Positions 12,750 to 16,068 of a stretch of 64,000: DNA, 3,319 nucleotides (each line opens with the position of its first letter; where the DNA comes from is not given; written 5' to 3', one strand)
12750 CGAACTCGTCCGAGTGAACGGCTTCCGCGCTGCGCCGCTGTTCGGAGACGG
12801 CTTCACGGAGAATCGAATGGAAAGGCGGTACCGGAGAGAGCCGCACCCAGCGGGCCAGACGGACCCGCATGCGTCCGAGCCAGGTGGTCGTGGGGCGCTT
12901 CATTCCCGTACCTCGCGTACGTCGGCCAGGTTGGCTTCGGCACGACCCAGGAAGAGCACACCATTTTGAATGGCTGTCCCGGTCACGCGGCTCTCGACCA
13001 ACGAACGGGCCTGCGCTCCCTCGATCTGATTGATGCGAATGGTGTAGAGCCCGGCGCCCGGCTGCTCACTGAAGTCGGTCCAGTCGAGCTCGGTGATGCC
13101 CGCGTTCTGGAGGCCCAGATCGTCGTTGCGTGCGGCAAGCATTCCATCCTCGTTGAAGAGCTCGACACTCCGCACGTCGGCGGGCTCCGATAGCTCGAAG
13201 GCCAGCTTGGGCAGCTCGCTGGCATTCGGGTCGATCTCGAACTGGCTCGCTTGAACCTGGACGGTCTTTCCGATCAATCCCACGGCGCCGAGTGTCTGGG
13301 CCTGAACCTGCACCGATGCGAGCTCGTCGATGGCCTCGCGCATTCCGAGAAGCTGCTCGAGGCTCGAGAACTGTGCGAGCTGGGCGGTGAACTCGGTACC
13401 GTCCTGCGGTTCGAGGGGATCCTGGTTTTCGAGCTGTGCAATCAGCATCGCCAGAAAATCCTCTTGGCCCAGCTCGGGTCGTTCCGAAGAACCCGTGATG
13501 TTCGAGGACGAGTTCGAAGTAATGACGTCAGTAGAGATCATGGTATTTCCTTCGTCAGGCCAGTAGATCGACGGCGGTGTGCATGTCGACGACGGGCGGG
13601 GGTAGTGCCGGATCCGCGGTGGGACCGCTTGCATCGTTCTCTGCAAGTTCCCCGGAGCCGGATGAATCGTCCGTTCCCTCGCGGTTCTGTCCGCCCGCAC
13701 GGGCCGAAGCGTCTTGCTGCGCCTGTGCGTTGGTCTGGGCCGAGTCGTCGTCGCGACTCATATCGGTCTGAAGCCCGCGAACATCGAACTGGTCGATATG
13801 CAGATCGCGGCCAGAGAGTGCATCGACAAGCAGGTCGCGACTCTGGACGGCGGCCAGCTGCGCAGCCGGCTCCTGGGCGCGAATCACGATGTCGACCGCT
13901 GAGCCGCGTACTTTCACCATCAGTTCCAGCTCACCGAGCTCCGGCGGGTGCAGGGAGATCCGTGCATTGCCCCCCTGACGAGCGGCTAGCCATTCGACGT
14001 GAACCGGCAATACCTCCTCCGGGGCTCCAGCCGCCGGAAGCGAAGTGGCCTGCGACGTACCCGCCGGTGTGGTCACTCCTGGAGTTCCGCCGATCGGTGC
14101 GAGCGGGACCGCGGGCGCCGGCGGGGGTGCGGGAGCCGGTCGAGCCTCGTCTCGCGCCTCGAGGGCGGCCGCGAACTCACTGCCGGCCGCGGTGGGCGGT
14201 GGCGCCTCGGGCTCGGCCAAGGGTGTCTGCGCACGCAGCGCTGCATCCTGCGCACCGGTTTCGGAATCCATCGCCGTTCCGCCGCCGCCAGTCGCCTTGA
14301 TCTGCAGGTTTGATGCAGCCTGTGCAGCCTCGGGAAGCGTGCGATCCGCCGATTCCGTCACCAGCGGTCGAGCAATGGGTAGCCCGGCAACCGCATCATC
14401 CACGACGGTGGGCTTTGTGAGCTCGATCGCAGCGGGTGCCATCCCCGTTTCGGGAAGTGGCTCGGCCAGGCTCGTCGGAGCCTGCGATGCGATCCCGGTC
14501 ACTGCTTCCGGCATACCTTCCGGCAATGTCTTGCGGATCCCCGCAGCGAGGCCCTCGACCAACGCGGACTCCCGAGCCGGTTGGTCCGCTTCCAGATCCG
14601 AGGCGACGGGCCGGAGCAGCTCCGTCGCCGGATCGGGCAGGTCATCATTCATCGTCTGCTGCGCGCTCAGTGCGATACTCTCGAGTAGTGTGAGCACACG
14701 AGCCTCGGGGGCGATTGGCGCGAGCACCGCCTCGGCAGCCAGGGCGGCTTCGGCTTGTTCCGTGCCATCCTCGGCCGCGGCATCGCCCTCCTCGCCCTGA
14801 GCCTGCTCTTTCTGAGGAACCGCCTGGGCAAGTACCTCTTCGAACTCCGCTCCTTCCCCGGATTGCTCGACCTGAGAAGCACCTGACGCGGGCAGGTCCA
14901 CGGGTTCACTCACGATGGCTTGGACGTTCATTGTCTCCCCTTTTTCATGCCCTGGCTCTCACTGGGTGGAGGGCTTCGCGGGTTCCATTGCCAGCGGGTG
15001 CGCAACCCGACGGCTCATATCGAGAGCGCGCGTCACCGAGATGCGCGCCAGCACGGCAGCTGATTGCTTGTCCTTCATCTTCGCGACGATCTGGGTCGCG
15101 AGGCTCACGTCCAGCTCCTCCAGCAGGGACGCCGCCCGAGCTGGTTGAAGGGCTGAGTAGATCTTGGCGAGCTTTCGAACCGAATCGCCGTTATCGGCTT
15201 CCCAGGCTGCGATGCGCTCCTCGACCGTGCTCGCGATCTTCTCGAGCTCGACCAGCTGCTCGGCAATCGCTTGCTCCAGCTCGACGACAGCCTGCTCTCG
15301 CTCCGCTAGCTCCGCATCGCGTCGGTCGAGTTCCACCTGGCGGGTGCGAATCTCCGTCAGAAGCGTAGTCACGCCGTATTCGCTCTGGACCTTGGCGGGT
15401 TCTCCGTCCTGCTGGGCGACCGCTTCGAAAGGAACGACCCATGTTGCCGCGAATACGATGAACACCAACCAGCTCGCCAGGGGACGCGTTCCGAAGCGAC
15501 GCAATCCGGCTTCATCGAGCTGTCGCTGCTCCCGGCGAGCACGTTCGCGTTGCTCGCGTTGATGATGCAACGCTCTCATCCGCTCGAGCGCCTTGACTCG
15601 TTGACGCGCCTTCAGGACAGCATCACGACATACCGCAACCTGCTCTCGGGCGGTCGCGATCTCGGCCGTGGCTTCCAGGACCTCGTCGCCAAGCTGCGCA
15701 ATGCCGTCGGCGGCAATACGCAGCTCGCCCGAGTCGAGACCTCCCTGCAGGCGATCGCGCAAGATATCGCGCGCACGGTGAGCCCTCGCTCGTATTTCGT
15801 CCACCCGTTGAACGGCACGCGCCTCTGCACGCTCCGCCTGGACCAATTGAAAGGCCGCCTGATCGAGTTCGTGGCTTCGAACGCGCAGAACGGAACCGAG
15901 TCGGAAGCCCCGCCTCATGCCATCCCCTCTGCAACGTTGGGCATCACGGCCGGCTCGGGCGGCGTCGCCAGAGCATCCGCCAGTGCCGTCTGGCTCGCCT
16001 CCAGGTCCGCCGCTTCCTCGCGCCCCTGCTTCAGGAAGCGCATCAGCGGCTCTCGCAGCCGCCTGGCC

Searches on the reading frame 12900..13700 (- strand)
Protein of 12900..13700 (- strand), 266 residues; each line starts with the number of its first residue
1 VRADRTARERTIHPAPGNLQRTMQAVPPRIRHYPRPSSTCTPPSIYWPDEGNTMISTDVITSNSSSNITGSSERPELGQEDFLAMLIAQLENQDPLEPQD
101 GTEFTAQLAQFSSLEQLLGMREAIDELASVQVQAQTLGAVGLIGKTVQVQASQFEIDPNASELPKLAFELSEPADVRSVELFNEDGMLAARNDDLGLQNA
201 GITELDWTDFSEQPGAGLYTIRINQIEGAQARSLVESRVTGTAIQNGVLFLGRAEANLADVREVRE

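Call 51: search_protein_families(library=pfam, proteins=[window:12900-13700:-], max_evalue=0.001)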
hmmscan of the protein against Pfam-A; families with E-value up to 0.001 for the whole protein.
window:12900-13700:- (266 aa): 2 families
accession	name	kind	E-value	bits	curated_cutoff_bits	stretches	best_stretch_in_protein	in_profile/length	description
PF03963.19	FlgD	-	4e-21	75.4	27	1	58-125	7-74/75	Flagellar hook capping protein - N-terminal region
PF13861.12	FLgD_tudor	-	8.7e-05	23.1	26.9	1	135-252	2-47/58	FlgD Tudor-like domain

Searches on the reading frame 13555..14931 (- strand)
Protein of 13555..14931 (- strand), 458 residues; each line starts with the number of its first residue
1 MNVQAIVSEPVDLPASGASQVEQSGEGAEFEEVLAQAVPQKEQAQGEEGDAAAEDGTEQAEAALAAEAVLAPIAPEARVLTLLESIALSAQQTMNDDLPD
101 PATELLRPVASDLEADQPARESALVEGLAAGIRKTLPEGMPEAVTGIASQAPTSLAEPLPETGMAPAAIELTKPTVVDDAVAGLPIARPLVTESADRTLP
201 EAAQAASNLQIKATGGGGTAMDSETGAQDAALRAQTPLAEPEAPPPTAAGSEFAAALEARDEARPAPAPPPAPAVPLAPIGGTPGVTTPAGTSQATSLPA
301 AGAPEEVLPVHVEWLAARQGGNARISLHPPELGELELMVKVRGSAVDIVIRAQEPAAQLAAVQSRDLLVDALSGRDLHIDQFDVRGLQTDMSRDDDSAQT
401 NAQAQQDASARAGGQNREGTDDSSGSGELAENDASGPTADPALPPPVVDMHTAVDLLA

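Call 51: search_protein_families(library=pfam, proteins=[window:13555-14931:-], max_evalue=0.001)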
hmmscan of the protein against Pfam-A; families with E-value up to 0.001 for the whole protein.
window:13555-14931:- (458 aa): 1 family
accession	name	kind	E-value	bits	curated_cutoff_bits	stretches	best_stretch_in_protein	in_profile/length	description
PF02120.21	Flg_hook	-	4.1e-11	43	29.8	1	313-385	5-77/85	Flagellar hook-length control protein FliK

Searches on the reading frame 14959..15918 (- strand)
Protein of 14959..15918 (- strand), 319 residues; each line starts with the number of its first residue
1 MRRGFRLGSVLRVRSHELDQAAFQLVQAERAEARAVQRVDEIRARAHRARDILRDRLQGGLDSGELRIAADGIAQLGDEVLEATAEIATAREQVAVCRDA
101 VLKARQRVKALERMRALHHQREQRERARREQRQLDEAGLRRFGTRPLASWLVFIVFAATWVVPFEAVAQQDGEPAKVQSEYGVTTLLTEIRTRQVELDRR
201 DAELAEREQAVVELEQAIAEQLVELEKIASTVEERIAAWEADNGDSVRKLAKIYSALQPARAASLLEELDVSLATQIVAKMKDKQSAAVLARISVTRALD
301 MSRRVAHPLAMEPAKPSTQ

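Call 51: search_protein_families(library=pfam, proteins=[window:14959-15918:-], max_evalue=0.001)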
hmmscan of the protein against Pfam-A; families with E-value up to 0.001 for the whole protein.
window:14959-15918:- (319 aa): 2 families
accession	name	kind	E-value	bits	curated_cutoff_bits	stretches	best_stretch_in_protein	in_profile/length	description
PF02050.21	FliJ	-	6.3e-17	62.4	28.4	1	19-142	1-123/123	Flagellar FliJ protein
PF03448.22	MgtE_N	-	7.7e-05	23.6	25.9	1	250-303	18-71/102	MgtE intracellular N domain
